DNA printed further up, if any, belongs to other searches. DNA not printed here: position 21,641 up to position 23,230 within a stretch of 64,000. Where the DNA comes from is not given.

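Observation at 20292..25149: Nickel-pincer racemase LarA translationally coupled to a GH20 hydrolase, divergent from an MFS transporter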

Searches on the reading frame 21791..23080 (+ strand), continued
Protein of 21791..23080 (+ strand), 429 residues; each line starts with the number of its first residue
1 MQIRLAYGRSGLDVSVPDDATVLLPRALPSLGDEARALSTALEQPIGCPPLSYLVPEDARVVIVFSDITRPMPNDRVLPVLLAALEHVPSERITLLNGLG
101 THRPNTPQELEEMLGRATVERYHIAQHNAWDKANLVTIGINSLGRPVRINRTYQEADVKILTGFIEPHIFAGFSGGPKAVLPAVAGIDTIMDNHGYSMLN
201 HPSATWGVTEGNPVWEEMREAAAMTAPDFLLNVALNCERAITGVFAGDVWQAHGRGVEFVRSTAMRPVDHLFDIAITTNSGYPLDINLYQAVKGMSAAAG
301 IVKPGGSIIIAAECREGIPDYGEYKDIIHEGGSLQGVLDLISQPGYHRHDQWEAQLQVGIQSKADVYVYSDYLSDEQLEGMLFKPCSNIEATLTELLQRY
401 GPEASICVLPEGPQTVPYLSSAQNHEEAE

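Call 54: search_protein_families(library=ncbifam, proteins=[L031:20378-21241:+, L031:17794-20415:+, L056:19944-21158:-, L056:18078-19277:-, L056:17048-17605:-, L056:15785-16501:-], max_evalue=0.00001)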
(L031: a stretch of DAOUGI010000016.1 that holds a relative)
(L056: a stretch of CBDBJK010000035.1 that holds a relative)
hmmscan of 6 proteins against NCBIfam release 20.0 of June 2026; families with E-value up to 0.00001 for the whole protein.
L031:20378-21241:+ (287 aa): 5 families
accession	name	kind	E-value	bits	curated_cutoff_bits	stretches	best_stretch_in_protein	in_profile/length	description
TIGR00268.2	TIGR00268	equivalog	7.7e-94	313.8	150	1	21-281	2-259/259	ATP-dependent sacrificial sulfur transferase LarE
NF010587.0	PRK13980.1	equivalog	9e-09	34.9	255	1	34-97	33-96/267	NAD+ synthase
NF010588.0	PRK13981.1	equivalog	3.5e-07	29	479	1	34-96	287-349/546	NAD+ synthase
NF010392.0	PRK13820.1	equivalog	1.1e-06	27.9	512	1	34-183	4-163/395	argininosuccinate synthase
NF002048.0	PRK00876.1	subfamily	9.9e-06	24.6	313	0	24-93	30-98/330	NAD(+) synthase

L031:17794-20415:+ (873 aa): 8 families
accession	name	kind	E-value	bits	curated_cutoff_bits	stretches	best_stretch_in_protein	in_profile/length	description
TIGR00763.1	lon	equivalog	2.8e-287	955.4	608.05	1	56-839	2-795/795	endopeptidase La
NF008053.0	PRK10787.1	equivalog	7.6e-240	798.1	891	2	416-849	348-781/784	endopeptidase La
TIGR00764.1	lon_rel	equivalog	4e-28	98.4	516.6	1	680-843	441-597/608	ATP-dependent protease LonB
TIGR02902.1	spore_lonB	equivalog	1.4e-23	83.4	723.3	1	725-818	422-514/531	ATP-dependent protease LonB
TIGR02903.1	spore_lon_C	equivalog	1.4e-22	80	678.8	1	685-836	472-612/615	Lon family ATP-dependent protease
TIGR02653.1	Lon_rel_chp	hypoth_equivalog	9.7e-12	44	628.25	1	681-837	514-671/675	protease Lon-related BREX system protein BrxL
TIGR00416.1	sms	equivalog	2e-11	43.3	403.05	1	726-811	352-436/454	DNA repair protein RadA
NF003229.0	PRK04195.1-5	equivalog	6.3e-06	25.2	280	0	419-503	46-120/413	replication factor C large subunit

L056:19944-21158:- (404 aa): 2 families
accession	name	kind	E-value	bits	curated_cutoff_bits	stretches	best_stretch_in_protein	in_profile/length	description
TIGR00299.2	nickel_LarC1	equivalog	1.2e-49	168.2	90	1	79-246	1-164/165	nickel pincer cofactor biosynthesis protein LarC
NF052512.1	nickel_LarC2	equivalog_domain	3e-41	140.2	50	1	261-376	3-118/118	nickel pincer cofactor biosynthesis protein LarC2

L056:18078-19277:- (399 aa): 35 families (the best 25 are shown)
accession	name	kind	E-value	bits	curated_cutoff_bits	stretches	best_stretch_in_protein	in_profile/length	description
NF009372.0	PRK12735.1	subfamily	5.6e-217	720.2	479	1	1-398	1-395/396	elongation factor Tu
NF000766.0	PRK00049.1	subfamily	6.1e-214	710.2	449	1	1-398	1-395/396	elongation factor Tu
TIGR00485.1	EF-Tu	equivalog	4.7e-209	694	522.4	1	1-398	1-393/394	elongation factor Tu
NF009373.0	PRK12736.1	subfamily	7.3e-209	693.3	452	1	1-398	1-393/394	elongation factor Tu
NF008969.0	PRK12317.1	subfamily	3.6e-80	269.6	502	1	8-397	3-421/426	elongation factor 1-alpha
TIGR00483.1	EF-1_alpha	equivalog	3.2e-70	236.7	540.1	1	8-397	3-422/427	translation elongation factor EF-1 subunit alpha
TIGR00475.1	selB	equivalog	7.8e-54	183.3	242.25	1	13-302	1-261/581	selenocysteine-specific translation elongation factor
TIGR03680.1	eif2g_arch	equivalog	1.1e-34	120.4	514.5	1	10-324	3-337/407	translation initiation factor IF-2 subunit gamma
NF003077.0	PRK04000.1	equivalog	4.9e-34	118.2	315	1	7-338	4-355/412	translation initiation factor IF-2 subunit gamma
NF004035.0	PRK05506.1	subfamily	7.1e-34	117.1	715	1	51-314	80-337/632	bifunctional sulfate adenylyltransferase subunit 1/adenylylsulfate kinase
TIGR02034.1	CysN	subfamily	3.2e-32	112.1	336.1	1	51-317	56-316/406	sulfate adenylyltransferase, large subunit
NF003478.0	PRK05124.1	equivalog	1.7e-31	109.3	590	1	51-314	83-340/475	sulfate adenylyltransferase subunit CysN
TIGR01394.1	TypA_BipA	equivalog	9.7e-31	106.6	757.3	1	14-279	3-269/594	translational GTPase TypA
NF007583.0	PRK10218.1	equivalog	9.2e-22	76.8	1260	1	14-258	7-247/607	ribosome-dependent GTPase TypA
TIGR01393.1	lepA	equivalog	6.8e-20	70.9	533.9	1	14-284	5-258/595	translation elongation factor 4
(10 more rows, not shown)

L056:17048-17605:- (185 aa): 6 families
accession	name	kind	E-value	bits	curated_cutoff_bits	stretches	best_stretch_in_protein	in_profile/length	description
TIGR00922.1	nusG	equivalog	1.9e-62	210.1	135.7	1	10-184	1-171/172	transcription termination/antitermination protein NusG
TIGR01956.2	NusG_myco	equivalog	1.3e-36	126.4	150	2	54-183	73-237/239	transcription termination/antitermination protein NusG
NF033641.1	antiterm_LoaP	exception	6.4e-26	91.4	125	1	10-179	1-161/166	antiterminator LoaP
TIGR01955.1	RfaH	equivalog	2.1e-18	66.8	144.5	1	10-179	1-155/159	transcription/translation regulatory transformer protein RfaH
NF033644.1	antiterm_UpxY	subfamily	2e-14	53.9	100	1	10-167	1-147/164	UpxY family transcription antiterminator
NF006534.0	PRK09014.1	equivalog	1.9e-11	44.1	124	1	10-159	4-137/162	transcription/translation regulatory transformer protein RfaH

L056:15785-16501:- (238 aa): 3 families
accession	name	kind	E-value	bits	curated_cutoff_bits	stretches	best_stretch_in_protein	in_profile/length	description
TIGR01169.1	rplA_bact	equivalog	1.3e-95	319.1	216.3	1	4-230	1-225/227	50S ribosomal protein L1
NF003244.0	PRK04203.1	equivalog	3.4e-28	98.6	203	1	31-226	15-213/216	50S ribosomal protein L1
TIGR01170.1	rplA_mito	equivalog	5.7e-24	84.6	129.05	1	25-162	4-140/140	ribosomal protein uL1, mitochondrial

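Call 55: find_homologous_proteins(query=L031:20378-21241:+, max_evalue=1e-30)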
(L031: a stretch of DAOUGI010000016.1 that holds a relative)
Query L031:20378-21241:+ (287 aa): 7998 proteins with E <= 1e-30 among 8000 candidates; the best 120 are listed.
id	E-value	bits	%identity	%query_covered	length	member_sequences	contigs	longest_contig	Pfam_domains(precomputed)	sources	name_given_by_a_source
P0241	1.3e-163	561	100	91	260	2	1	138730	PF00733.28,PF02540.24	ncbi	-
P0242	3.1e-148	511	85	98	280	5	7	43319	PF02540.24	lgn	-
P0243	5.8e-146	503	84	98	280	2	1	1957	PF00733.28,PF02540.24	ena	-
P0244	8.3e-146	503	84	97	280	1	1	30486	PF02540.24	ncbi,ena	-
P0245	1.2e-144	499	82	97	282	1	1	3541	PF00733.28,PF06508.20,PF02540.24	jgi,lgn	jgi:uncharacterized protein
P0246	7.1e-144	496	82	98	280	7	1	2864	PF00733.28,PF02540.24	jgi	-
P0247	4.0e-143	494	83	97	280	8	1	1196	PF00733.28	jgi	-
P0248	5.8e-143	493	82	97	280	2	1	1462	PF00733.28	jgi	-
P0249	7.7e-142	490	80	98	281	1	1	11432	PF06508.20,PF02540.24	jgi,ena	-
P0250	1.0e-141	489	82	98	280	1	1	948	PF00733.28,PF06508.20,PF02540.24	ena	-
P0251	2.4e-141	488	81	97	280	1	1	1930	PF02540.24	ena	-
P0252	2.0e-140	485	81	97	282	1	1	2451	PF02540.24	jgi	jgi:uncharacterized protein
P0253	8.8e-139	480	80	97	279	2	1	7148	PF00733.28,PF02540.24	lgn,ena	-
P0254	2.3e-138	478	80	97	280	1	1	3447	-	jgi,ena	-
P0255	1.7e-137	475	79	98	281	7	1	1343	PF06508.20,PF02540.24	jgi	jgi:uncharacterized protein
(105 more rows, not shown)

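Call 57: find_related_loci(query=A5, collection=genome_contigs, flank=3000)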
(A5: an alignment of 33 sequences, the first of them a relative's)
Query A5 (287 aa) in genome_contigs; peptide patterns used: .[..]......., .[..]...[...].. (x = any residue, [..] = any of these).
600 stretches matched a pattern (row limit reached: there are more); 566 encode a relative of the query (tblastn E <= 1e-3); the best 80 are kept; 80 distinct loci.
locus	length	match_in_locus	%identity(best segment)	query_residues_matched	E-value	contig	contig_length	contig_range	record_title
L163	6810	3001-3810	57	11-281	5e-94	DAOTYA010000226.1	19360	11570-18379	MAG TPA_asm: Anaerolineae bacterium isolate H23_299 k115_199338, whole genome shotgun sequence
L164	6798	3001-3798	55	21-286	3e-92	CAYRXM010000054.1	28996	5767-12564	MAG TPA_asm: uncultured Anaerolineae bacterium isolate binchicken_co43_70 genome assembly, contig: NODE_2608_length_2899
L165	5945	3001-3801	54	21-287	2e-87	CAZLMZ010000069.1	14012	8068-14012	MAG TPA_asm: uncultured Anaerolineae bacterium isolate binchicken_co81_400 genome assembly, contig: NODE_6599_length_140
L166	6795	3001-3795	53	21-287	9e-83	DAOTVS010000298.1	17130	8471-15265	MAG TPA_asm: Anaerolineae bacterium isolate H111_74 k127_2280790, whole genome shotgun sequence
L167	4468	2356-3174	49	7-282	1e-80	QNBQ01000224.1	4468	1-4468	MAG: Candidatus Poribacteria bacterium isolate B28_G17 B28_Guay17_scaffold_10763, whole genome shotgun sequence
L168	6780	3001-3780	48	21-285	3e-80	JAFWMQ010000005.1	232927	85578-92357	MAG: Clostridiales bacterium isolate RGIG5878 Sheep_Jejunum-3__c141, whole genome shotgun sequence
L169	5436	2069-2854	45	18-281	1e-79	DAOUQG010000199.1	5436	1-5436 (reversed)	MAG TPA_asm: Thermohalobacteraceae bacterium isolate CSMAG_120 CSMAG_120_k141_4880563_length_5436_cov_12.8368, whole gen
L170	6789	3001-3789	51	20-284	2e-79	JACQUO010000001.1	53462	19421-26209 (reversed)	MAG: Chloroflexi bacterium isolate NC_groundwater_1439_Ag_S-0.65um_65_67 S_p65_S5_coassembly_k141_47829, whole genome sh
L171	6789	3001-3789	52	20-284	2e-79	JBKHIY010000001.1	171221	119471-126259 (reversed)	MAG: Candidatus Brocadiia bacterium isolate D4M11_1 NODE_10_length_171221_cov_46.326846, whole genome shotgun sequence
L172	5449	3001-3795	45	17-283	9e-79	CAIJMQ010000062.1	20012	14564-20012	uncultured bacterium isolate D14_bin-0225 genome assembly, contig: bin-0225:062/121, whole genome shotgun sequence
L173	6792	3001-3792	48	18-284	1e-78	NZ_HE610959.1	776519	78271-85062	Paenibacillus senegalensis JC66, whole genome shotgun sequence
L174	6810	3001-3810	44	18-287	4e-78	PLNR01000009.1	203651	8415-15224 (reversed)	MAG: Candidatus Omnitrophota bacterium isolate fen_1319 73.20120800_E1X.29_contig_3384, whole genome shotgun sequence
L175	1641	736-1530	46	21-286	7e-82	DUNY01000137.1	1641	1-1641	MAG TPA_asm: Thermoanaerobacterales bacterium isolate AS08sgBPME_119 289579_AS08, whole genome shotgun sequence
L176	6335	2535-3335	51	15-284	9e-78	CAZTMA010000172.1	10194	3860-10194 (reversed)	MAG TPA_asm: uncultured Anaerolineales bacterium isolate SRP239243_co1_342 genome assembly, contig: NODE_11698_length_10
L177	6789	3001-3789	51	20-286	1e-77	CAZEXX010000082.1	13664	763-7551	MAG TPA_asm: uncultured Anaerolineales bacterium isolate SRP191223_co2_261 genome assembly, contig: NODE_3222_length_136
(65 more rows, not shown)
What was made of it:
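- Tried and rejected: The result is inconclusive (calls 55, 57).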

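Call 64: find_encoding_contigs(protein=window:21791-23080:+, flank=2000, max_places=3)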
Protein window:21791-23080:+ (429 aa): 1 contig read that carries it; 1 place shown.
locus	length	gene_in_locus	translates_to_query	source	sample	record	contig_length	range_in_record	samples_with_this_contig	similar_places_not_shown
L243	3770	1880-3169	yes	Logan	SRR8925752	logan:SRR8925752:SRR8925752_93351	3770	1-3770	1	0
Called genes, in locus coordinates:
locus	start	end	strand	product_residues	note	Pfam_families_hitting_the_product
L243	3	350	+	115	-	?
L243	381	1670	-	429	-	PF07690:MFS_1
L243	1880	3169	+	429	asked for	PF09861:Lar_N, PF21113:LarA_C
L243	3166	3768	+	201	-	?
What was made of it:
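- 23077..23080 (+): ATGA stop/start overlap between larA and GH20. The same 4-nt overlap is called on L243 (call 64).
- Checked: An independent gene call on a second contig gives the same 429-aa product (call 64).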

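Call 68: find_encoding_contigs(protein=P0117, flank=10000, max_places=1)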
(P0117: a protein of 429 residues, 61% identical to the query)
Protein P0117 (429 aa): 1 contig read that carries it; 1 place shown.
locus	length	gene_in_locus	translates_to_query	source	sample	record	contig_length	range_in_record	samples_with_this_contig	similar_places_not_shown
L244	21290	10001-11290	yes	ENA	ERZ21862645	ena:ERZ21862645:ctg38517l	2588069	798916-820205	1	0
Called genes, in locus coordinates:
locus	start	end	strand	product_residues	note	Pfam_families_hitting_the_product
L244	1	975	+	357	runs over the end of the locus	PF00534:Glycos_transf_1, PF13692:Glyco_trans_1_4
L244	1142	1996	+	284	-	PF02645:DegV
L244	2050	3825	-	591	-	PF07691:PA14, PF25275:Golvesin_C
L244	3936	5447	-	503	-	-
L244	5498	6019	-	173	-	-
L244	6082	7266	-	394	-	PF01522:Polysacc_deac_1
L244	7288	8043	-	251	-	-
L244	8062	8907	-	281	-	PF01048:PNP_UDP_1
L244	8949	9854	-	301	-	PF02899:Phage_int_SAM_1, PF13495:Phage_int_SAM_4 (weak), PF00589:Phage_integrase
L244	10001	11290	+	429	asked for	PF09861:Lar_N, PF21113:LarA_C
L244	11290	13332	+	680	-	PF02838:Glyco_hydro_20b, PF00728:Glyco_hydro_20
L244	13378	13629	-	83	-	PF14242:DUF4342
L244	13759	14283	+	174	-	PF10502:Peptidase_S26, PF00717:Peptidase_S24 (weak)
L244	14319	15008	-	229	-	PF16161:DUF4867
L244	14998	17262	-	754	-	PF18961:DUF5703_N (faint), PF22124:Glyco_hydro_95_cat, PF21307:Glyco_hydro_95_C (weak)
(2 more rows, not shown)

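Call 69: find_encoding_contigs(protein=P0016, flank=10000, max_places=1)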
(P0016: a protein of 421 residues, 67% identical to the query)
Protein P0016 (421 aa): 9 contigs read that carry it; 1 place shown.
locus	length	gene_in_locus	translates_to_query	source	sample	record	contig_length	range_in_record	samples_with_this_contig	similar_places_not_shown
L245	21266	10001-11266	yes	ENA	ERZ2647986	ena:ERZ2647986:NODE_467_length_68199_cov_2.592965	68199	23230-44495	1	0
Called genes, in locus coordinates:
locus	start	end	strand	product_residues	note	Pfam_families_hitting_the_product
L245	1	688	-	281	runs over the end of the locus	PF08902:DUF1848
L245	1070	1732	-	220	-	PF14595:Thioredoxin_9 (faint), PF00085:Thioredoxin (faint), PF00462:Glutaredoxin (faint), PF13098:Thioredoxin_2 (weak), PF13192:Thioredoxin_3 (weak), PF23357:DUF7088 (weak), PF13192:Thioredoxin_3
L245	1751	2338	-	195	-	PF02836:Glyco_hydro_2_C (faint)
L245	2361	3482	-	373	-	PF02837:Glyco_hydro_2_N, PF22666:Glyco_hydro_2_N2 (weak), PF00703:Glyco_hydro_2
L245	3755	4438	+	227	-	PF01694:Rhomboid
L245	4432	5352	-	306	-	PF00579:tRNA-synt_1b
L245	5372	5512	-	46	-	PF00579:tRNA-synt_1b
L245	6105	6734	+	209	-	PF13240:Zn_Ribbon_1 (weak), PF13248:Zn_ribbon_3 (weak)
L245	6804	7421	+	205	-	PF12773:DZR (faint), PF13248:Zn_ribbon_3 (faint), PF17032:Zn_ribbon_15 (faint), PF18912:DZR_2 (faint), PF13240:Zn_Ribbon_1 (faint)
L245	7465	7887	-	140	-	PF04304:DUF454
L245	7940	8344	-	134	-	PF00293:NUDIX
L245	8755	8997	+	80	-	PF05532:CsbD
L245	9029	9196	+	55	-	-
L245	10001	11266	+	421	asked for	PF09861:Lar_N, PF21113:LarA_C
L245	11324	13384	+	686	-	PF02838:Glyco_hydro_20b, PF00728:Glyco_hydro_20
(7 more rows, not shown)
